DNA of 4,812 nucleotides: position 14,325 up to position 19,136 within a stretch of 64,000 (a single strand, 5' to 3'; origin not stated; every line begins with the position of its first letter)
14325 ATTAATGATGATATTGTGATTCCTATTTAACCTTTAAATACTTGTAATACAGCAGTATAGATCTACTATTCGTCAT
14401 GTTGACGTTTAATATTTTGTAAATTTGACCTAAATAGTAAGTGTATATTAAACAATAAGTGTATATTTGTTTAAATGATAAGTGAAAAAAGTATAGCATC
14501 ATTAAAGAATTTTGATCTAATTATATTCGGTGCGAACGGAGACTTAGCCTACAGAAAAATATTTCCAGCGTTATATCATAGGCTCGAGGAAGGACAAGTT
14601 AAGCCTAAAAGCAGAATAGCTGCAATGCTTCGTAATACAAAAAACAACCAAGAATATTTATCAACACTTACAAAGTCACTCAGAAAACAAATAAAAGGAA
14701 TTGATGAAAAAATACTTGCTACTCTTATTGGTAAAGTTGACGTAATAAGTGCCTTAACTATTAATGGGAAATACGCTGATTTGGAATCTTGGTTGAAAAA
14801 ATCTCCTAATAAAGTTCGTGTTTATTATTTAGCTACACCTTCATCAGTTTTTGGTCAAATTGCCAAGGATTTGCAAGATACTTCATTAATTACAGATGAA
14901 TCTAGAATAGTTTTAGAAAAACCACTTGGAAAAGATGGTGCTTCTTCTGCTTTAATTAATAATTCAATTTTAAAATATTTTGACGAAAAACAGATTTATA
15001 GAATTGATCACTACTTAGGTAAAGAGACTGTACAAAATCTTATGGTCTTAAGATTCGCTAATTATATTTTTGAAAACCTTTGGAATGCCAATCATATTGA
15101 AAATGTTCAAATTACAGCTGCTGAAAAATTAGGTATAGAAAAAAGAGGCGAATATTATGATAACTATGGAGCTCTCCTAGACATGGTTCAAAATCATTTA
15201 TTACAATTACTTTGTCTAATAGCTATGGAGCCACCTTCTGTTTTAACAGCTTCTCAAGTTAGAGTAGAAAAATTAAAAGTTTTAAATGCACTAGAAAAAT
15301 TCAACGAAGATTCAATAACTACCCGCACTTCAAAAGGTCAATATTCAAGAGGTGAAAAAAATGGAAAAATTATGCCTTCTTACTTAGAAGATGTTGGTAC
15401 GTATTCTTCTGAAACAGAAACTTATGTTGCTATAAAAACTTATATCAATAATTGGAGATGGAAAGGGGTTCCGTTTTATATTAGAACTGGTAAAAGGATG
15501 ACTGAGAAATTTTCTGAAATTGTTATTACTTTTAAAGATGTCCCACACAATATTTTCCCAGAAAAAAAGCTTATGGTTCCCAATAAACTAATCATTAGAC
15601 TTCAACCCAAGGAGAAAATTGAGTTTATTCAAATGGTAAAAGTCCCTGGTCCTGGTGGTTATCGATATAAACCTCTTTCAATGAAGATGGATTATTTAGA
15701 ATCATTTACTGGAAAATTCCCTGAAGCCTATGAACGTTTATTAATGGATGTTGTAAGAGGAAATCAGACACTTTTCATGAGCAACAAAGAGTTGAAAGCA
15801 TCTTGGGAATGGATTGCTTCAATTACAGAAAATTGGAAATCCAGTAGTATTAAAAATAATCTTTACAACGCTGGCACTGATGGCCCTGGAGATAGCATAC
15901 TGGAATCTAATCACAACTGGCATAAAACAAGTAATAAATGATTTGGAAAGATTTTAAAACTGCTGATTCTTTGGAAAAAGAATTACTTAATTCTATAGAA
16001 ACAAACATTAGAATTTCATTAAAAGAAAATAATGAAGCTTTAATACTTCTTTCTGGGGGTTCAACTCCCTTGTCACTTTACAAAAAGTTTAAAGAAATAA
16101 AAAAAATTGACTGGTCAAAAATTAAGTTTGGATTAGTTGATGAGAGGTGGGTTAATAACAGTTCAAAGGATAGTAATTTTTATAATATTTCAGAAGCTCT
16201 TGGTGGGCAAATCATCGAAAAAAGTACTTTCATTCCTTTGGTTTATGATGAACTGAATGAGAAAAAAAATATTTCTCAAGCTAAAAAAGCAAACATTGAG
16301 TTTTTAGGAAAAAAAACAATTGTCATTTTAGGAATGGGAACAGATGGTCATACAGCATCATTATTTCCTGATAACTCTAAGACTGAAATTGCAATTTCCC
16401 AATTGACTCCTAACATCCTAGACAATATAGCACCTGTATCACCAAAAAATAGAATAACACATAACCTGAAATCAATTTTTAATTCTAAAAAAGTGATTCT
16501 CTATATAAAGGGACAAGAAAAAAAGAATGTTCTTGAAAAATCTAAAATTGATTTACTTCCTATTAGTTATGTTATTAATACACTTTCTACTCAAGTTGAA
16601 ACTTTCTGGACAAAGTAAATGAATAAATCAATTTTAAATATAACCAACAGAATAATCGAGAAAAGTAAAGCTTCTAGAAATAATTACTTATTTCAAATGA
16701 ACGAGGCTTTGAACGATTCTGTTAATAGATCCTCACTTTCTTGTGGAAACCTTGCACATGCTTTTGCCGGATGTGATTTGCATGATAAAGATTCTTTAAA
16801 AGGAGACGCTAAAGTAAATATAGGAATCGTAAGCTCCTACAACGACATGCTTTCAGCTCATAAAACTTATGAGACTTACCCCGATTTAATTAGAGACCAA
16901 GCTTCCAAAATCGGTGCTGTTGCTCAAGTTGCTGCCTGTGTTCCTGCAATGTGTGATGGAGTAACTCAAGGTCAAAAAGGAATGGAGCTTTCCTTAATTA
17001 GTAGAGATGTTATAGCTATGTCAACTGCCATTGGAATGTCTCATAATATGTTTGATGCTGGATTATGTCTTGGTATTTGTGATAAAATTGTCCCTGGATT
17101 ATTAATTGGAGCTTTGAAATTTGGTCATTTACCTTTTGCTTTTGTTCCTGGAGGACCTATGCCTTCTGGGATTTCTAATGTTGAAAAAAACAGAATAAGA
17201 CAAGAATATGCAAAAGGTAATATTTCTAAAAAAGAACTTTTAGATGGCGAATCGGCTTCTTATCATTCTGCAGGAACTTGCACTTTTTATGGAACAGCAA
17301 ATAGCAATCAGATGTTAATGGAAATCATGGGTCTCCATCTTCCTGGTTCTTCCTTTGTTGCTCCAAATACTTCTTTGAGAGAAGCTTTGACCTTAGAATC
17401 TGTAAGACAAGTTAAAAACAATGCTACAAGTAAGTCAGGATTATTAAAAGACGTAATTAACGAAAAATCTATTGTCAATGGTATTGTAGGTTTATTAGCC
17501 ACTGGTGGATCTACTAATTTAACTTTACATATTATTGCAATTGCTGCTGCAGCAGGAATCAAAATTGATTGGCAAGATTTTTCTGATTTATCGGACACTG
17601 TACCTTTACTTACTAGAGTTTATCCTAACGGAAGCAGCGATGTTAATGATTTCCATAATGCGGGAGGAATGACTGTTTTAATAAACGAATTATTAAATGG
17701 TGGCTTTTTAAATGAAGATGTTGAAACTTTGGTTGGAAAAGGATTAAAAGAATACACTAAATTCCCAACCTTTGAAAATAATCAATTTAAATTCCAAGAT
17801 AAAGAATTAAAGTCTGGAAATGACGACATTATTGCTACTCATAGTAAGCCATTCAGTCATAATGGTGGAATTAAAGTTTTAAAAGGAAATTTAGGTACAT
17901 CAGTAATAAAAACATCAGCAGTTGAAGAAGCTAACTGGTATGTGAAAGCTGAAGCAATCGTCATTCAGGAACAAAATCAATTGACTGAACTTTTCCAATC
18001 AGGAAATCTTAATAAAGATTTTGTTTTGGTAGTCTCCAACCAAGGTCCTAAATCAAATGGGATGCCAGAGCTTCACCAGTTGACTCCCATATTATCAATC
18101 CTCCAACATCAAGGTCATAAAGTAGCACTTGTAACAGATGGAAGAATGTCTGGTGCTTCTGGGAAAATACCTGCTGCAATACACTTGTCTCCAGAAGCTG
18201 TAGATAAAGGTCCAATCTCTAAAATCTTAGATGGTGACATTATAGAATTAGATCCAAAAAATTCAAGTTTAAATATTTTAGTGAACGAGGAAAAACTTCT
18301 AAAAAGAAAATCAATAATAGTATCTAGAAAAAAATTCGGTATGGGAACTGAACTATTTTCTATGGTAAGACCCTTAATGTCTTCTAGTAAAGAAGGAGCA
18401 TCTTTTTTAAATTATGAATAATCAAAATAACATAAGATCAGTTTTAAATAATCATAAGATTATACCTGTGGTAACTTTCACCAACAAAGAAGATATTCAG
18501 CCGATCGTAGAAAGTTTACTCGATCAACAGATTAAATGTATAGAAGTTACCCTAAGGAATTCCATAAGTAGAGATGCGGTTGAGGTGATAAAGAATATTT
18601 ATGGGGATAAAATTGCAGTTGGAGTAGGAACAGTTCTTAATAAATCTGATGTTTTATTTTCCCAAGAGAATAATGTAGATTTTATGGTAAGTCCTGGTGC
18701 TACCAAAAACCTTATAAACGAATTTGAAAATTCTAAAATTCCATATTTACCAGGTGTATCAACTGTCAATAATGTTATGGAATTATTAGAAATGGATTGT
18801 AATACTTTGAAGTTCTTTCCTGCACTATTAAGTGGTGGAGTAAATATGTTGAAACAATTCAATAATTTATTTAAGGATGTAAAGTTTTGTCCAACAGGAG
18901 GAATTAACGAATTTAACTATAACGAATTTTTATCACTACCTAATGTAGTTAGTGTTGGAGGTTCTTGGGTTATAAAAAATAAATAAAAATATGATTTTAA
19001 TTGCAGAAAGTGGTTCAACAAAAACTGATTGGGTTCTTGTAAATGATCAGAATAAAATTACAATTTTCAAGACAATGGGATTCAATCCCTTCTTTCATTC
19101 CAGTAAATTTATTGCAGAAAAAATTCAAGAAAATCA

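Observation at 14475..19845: Full Entner-Doudoroff operon appended to the starch PUL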

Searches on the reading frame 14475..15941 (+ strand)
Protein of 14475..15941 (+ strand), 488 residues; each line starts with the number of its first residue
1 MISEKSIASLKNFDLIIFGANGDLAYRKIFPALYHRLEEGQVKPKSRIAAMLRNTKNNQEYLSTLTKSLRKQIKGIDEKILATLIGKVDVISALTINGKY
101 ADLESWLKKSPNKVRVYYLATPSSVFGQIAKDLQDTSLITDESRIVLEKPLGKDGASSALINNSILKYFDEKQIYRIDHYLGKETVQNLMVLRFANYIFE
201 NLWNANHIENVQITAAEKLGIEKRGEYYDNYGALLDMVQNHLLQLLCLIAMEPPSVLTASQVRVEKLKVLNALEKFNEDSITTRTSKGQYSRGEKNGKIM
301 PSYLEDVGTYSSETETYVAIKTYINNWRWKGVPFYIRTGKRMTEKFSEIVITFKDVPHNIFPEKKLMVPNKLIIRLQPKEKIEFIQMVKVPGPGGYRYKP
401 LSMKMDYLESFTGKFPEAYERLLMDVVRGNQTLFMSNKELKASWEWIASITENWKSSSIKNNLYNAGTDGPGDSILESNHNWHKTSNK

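Call 3: search_protein_families(library=ncbifam, proteins=[window:14475-15941:+])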
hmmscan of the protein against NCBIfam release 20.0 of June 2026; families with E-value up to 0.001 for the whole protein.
window:14475-15941:+ (488 aa): 4 families
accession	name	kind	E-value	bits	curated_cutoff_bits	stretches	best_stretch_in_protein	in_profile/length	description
TIGR00871.1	zwf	equivalog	2e-155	518.2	400.6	1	12-482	2-483/486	glucose-6-phosphate dehydrogenase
NF009492.0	PRK12853.1-3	equivalog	4.2e-110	368.9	428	1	14-479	11-467/472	glucose-6-phosphate dehydrogenase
NF004331.0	PRK05722.2-1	equivalog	2.5e-68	231.3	622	1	12-356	3-327/425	glucose-6-phosphate dehydrogenase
NF006753.0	PRK09273.1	equivalog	0.00028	20.3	137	1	18-109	118-208/211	hypothetical protein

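Call 4: search_protein_families(library=pfam, proteins=[window:14475-15941:+])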
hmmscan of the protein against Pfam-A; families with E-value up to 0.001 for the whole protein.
window:14475-15941:+ (488 aa): 2 families
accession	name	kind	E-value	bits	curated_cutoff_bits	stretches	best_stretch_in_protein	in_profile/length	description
PF02781.21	G6PD_C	-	3.4e-109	364.9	27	1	190-474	1-284/296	Glucose-6-phosphate dehydrogenase, C-terminal domain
PF00479.28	G6PD_N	-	2.4e-48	165.7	22.1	1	16-188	1-183/183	Glucose-6-phosphate dehydrogenase, NAD binding domain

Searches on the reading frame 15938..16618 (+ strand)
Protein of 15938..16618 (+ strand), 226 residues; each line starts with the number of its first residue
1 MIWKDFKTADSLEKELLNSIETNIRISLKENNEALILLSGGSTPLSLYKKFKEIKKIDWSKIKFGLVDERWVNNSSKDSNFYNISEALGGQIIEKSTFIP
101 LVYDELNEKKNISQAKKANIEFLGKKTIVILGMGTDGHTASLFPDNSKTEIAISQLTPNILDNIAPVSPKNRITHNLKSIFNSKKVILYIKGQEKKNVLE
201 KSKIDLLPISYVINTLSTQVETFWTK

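Call 3: search_protein_families(library=ncbifam, proteins=[window:15938-16618:+])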
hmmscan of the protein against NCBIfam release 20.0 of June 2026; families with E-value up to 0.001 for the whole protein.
window:15938-16618:+ (226 aa): 7 families
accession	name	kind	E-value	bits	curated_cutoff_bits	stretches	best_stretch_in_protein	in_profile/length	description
TIGR01198.1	pgl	equivalog_domain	4e-42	144.3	124.45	1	6-202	2-201/234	6-phosphogluconolactonase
NF007291.0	PRK09762.1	equivalog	2.7e-12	46.8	271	1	27-201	26-208/236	galactosamine-6-phosphate isomerase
NF001684.0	PRK00443.1-4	subfamily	1.2e-10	41.3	326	1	20-201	16-208/260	glucosamine-6-phosphate deaminase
TIGR00502.1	nagB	equivalog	1.7e-10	40.7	236.9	1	18-201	18-214/259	glucosamine-6-phosphate deaminase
NF002557.0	PRK02122.1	subfamily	5.2e-08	31.4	384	1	6-202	34-243/653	glucosamine-6-phosphate deaminase-like protein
NF009022.0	PRK12358.1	equivalog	1.1e-07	31.6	247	1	31-201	27-204/239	glucosamine-6-phosphate deaminase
NF001682.0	PRK00443.1-1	equivalog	6.2e-06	25.8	528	1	28-198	24-198/262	glucosamine-6-phosphate deaminase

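Call 4: search_protein_families(library=pfam, proteins=[window:15938-16618:+])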
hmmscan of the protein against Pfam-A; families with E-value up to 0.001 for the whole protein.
window:15938-16618:+ (226 aa): 1 family
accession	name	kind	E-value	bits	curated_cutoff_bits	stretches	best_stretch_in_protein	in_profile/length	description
PF01182.26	Glucosamine_iso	-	3.2e-40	138.8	27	1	8-212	2-216/225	Glucosamine-6-phosphate isomerases/6-phosphogluconolactonase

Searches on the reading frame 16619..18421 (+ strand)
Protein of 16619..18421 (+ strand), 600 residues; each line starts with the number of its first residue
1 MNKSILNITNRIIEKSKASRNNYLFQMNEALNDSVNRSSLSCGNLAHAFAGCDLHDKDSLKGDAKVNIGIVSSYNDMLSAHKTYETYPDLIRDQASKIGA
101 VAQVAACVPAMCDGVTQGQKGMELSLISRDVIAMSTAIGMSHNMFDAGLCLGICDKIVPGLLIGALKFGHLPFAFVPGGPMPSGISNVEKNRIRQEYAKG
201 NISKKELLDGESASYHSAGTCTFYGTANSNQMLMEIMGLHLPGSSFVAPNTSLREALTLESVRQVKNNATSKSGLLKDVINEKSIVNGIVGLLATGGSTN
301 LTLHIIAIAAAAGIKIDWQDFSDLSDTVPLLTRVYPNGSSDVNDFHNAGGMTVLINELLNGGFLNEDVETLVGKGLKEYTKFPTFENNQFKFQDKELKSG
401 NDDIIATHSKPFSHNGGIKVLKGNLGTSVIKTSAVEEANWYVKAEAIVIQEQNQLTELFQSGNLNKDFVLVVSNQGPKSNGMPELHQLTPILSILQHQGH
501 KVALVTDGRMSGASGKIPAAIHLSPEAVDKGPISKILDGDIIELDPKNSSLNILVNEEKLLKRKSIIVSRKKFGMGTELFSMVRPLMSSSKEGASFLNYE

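Call 3: search_protein_families(library=ncbifam, proteins=[window:16619-18421:+])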
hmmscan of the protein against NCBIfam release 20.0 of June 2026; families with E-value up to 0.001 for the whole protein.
window:16619-18421:+ (600 aa): 8 families
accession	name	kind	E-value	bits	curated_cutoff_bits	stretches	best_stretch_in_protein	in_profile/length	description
TIGR01196.1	edd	equivalog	1.2e-265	882.4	708.25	1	4-596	3-599/601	phosphogluconate dehydratase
NF002068.0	PRK00911.1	subfamily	1.7e-106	356.9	644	1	65-594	35-553/559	dihydroxy-acid dehydratase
TIGR00110.1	ilvD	equivalog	2e-98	330.3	618.15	1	65-594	18-539/543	dihydroxy-acid dehydratase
NF004784.0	PRK06131.1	subfamily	2.6e-78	263.9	539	1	67-569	45-534/576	dihydroxy-acid dehydratase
NF009103.0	PRK12448.1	equivalog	2.5e-77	260.5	710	2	65-380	34-361/616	dihydroxy-acid dehydratase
NF009560.0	PRK13017.1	subfamily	2.3e-69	234.2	684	1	65-568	46-548/595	dihydroxy-acid dehydratase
NF009559.0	PRK13016.1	equivalog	2.7e-67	227.3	882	1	65-573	43-540/578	L-arabinonate dehydratase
TIGR03432.1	yjhG_yagF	hypoth_equivalog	1.8e-55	188.2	808.15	1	103-549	104-568/640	YjhG/YagF family D-xylonate dehydratase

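Call 4: search_protein_families(library=pfam, proteins=[window:16619-18421:+])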
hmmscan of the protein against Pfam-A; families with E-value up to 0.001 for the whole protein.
window:16619-18421:+ (600 aa): 2 families
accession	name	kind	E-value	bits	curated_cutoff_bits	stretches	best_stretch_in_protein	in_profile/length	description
PF00920.27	ILVD_EDD_N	-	2e-99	333.2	27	1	65-378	1-315/316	Dihydroxy-acid/6-phosphogluconate dehydratase N-terminal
PF24877.1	ILV_EDD_C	-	1.2e-49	168.7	27.7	1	403-594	1-191/191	Dihydroxy-acid/6-phosphogluconate dehydratase C-terminal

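Call 10: find_related_loci(query=window:16619-18421:+, collection=genome_contigs, flank=10000)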
Query window:16619-18421:+ (600 aa) in genome_contigs; peptide patterns used: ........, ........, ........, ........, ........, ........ (x = any residue, [..] = any of these).
600 stretches matched a pattern (row limit reached: there are more); 596 encode a relative of the query (tblastn E <= 1e-3); the best 80 are kept; 80 distinct loci.
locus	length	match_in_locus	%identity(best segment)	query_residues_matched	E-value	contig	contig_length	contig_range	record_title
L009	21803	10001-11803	61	5-597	0e+0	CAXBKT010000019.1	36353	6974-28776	MAG TPA_asm: uncultured Kordiimonadaceae bacterium isolate ERR2762122_metabat2_150 genome assembly, contig: ERZ3421826.1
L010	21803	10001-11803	59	2-597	0e+0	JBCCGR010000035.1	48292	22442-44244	MAG: Pseudomonadota bacterium isolate P01_B01_bin.48 k141_1622855_length_48292_cov_18.4319, whole genome shotgun sequenc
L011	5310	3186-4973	62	1-597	0e+0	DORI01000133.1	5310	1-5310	MAG TPA_asm: Crocinitomicaceae bacterium isolate UBA8924 contig_2909, whole genome shotgun sequence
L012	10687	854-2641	61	1-597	0e+0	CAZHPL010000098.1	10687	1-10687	MAG TPA_asm: uncultured Lishizhenia sp. isolate SRP278252_co3_387 genome assembly, contig: NODE_12194_length_10687_cov_4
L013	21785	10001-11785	62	1-594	0e+0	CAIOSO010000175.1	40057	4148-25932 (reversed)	MAG: uncultured Flavobacteriales bacterium isolate Kiruna_bin-11606 genome assembly, contig: bin-11606:175/191, whole ge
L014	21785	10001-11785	61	1-594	0e+0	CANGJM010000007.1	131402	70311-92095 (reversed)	MAG: Flavobacteriales bacterium isolate Jr-28jun17-195 genome assembly, contig: Jr-28jun17-C128, whole genome shotgun se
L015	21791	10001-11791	59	1-597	0e+0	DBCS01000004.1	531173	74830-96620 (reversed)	MAG TPA_asm: Flavobacteriales bacterium UBA952 UBA952_contig_785, whole genome shotgun sequence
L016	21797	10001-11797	58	1-597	0e+0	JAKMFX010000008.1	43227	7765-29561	MAG: Flavobacteriales bacterium isolate MOX_bin83 PPB.contigs.fa_k127_277916, whole genome shotgun sequence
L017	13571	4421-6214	61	1-597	0e+0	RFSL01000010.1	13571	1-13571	MAG: Flavobacteriia bacterium isolate WB4_2_0139 contig_100_9, whole genome shotgun sequence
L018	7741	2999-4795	60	1-597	0e+0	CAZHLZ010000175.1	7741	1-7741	MAG TPA_asm: uncultured Chitinophaga sp. isolate SRP329715_co2_185 genome assembly, contig: NODE_16459_length_7741_cov_4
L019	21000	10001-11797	60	1-597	0e+0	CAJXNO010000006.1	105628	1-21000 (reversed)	MAG TPA_asm: uncultured Flavobacteriales bacterium isolate SRR6854295_bin.3_MetaBAT_v2.12.1_MAG genome assembly, contig:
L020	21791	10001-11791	60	1-597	0e+0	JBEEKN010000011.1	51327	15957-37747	MAG: Bacteroidota bacterium isolate columbia_2019_sw_WHONDRS-S19S_0074_A_bin.21 scaffold_0000085, whole genome shotgun s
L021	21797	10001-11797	59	1-597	0e+0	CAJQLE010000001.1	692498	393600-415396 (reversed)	MAG: uncultured Flavobacteriales bacterium isolate 0.2_20180517_Bin_MAXBIN_167_sub_1 genome assembly, contig: c_00000000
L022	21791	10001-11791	60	1-597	0e+0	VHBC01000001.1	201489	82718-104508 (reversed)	MAG: Sphingomonadales bacterium isolate M_surface_9_mx_199 M_surface_9_mx_199_Ga0194116_10000064, whole genome shotgun s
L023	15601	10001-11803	58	1-597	0e+0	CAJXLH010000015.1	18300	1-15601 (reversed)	MAG TPA_asm: uncultured Maritalea sp. isolate SRR6201692_bin.32_MetaBAT_v2.12.1_MAG genome assembly, contig: NODE_646_le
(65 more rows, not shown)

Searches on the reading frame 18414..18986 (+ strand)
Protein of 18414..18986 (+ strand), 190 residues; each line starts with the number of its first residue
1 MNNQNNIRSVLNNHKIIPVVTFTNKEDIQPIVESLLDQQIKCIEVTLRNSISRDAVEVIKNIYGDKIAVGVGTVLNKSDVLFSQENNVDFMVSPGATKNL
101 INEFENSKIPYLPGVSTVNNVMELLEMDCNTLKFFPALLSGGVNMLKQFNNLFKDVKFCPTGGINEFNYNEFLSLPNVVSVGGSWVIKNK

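Call 3: search_protein_families(library=ncbifam, proteins=[window:18414-18986:+])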
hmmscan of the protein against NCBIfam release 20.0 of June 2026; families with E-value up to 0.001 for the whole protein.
window:18414-18986:+ (190 aa): 9 families
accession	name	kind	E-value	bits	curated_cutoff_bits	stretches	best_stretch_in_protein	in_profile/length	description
NF004325.0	PRK05718.1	subfamily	4.9e-59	199.2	241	1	2-189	3-189/213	keto-hydroxyglutarate-aldolase/keto-deoxy-phosphogluconate aldolase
TIGR01182.1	eda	subfamily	4.3e-55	186.2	156.05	1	8-189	2-182/204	bifunctional 4-hydroxy-2-oxoglutarate aldolase/2-dehydro-3-deoxy-phosphogluconate aldolase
NF004673.0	PRK06015.1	equivalog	2e-43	148.6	320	1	5-187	6-187/212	2-dehydro-3-deoxy-phosphogluconate aldolase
NF005119.0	PRK06552.1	subfamily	9.1e-25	87.4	238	1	5-185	4-186/213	bifunctional 2-keto-4-hydroxyglutarate aldolase/2-keto-3-deoxy-6-phosphogluconate aldolase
NF041633.1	trifunc_aldol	exception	2.5e-22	79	700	1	9-187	4-193/580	KHG/KDPG aldolase/sugar kinase fusion protein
NF006600.0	PRK09140.1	subfamily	3.1e-21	75.6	207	1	10-174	7-171/210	2-dehydro-3-deoxy-6-phosphogalactonate aldolase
NF005673.0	PRK07455.1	equivalog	1.2e-20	73.6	232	1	4-182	3-179/213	bifunctional 4-hydroxy-2-oxoglutarate aldolase/2-dehydro-3-deoxy-phosphogluconate aldolase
NF005499.0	PRK07114.1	equivalog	7e-16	58.6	275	1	5-166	7-170/223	bifunctional 4-hydroxy-2-oxoglutarate aldolase/2-dehydro-3-deoxy-phosphogluconate aldolase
NF005493.0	PRK07107.1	equivalog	9e-05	21.2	585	1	3-91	218-309/502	IMP dehydrogenase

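Call 4: search_protein_families(library=pfam, proteins=[window:18414-18986:+])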
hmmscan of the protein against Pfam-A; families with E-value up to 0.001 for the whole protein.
window:18414-18986:+ (190 aa): 1 family
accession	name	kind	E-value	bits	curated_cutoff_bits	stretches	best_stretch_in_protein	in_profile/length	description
PF01081.25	Aldolase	-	7.9e-55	185.8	27.8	1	7-189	1-182/196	KDPG and KHG aldolase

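Call 55: search_solved_structures(query=window:18414-18986:+, max_evalue=1e-10, show_alignments=2)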
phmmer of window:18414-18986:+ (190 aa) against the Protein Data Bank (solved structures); distinct sequences matched with E-value up to 1e-10: 41.
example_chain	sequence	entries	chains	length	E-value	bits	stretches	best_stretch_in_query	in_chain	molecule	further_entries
6ovi_A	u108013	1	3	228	1.2e-41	145.9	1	14-188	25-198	Keto-deoxy-phosphogluconate aldolase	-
1mxs_A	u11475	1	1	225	8.1e-38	133.4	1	7-188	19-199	KDPG Aldolase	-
1eua_A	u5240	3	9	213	5.1e-35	124.3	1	4-187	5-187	KDPG ALDOLASE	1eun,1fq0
4e38_A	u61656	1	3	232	1.1e-34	123.2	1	6-189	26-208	Keto-hydroxyglutarate-aldolase/keto-deoxy-phosphogluconate aldolase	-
1wau_A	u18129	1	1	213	2.6e-34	122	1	4-187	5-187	KHG/KDPG ALDOLASE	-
1wbh_A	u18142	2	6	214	2.6e-34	122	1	4-187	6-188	KHG/KDPG ALDOLASE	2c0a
5im5_P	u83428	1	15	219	6.8e-34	120.6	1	7-189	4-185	Designed Keto-hydroxyglutarate-aldolase/keto-deoxy-phosphogluconate aldolase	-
1fwr_A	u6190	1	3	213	1.3e-33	119.7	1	4-187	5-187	KDPG ALDOLASE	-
1vhc_A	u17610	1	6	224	5.8e-33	117.6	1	9-190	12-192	Putative KHG/KDPG aldolase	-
5xsf_A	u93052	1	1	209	7.4e-33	117.2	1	6-187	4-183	KHG/KDPG aldolase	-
5xse_A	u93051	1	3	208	8e-33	117.1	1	6-187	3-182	KHG/KDPG aldolase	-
4bk9_A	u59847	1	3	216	8.3e-33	117.1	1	6-187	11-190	2-DEHYDRO-3-DEOXYPHOSPHOGLUCONATE ALDOLASE/4-HYDROXY-2-OXO GLUTARATE ALDOLASE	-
3vcr_A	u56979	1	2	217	1.6e-31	112.9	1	11-190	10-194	putative Kdpg (2-keto-3-deoxy-6-phosphogluconate) aldolase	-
2yw3_A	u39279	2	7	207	2.6e-28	102.4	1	9-188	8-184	4-hydroxy-2-oxoglutarate aldolase/2-deydro-3-deoxyphosphogluconate aldolase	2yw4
8cwz_B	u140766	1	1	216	5.1e-15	59.1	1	7-187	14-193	I432-1-X3 Chain B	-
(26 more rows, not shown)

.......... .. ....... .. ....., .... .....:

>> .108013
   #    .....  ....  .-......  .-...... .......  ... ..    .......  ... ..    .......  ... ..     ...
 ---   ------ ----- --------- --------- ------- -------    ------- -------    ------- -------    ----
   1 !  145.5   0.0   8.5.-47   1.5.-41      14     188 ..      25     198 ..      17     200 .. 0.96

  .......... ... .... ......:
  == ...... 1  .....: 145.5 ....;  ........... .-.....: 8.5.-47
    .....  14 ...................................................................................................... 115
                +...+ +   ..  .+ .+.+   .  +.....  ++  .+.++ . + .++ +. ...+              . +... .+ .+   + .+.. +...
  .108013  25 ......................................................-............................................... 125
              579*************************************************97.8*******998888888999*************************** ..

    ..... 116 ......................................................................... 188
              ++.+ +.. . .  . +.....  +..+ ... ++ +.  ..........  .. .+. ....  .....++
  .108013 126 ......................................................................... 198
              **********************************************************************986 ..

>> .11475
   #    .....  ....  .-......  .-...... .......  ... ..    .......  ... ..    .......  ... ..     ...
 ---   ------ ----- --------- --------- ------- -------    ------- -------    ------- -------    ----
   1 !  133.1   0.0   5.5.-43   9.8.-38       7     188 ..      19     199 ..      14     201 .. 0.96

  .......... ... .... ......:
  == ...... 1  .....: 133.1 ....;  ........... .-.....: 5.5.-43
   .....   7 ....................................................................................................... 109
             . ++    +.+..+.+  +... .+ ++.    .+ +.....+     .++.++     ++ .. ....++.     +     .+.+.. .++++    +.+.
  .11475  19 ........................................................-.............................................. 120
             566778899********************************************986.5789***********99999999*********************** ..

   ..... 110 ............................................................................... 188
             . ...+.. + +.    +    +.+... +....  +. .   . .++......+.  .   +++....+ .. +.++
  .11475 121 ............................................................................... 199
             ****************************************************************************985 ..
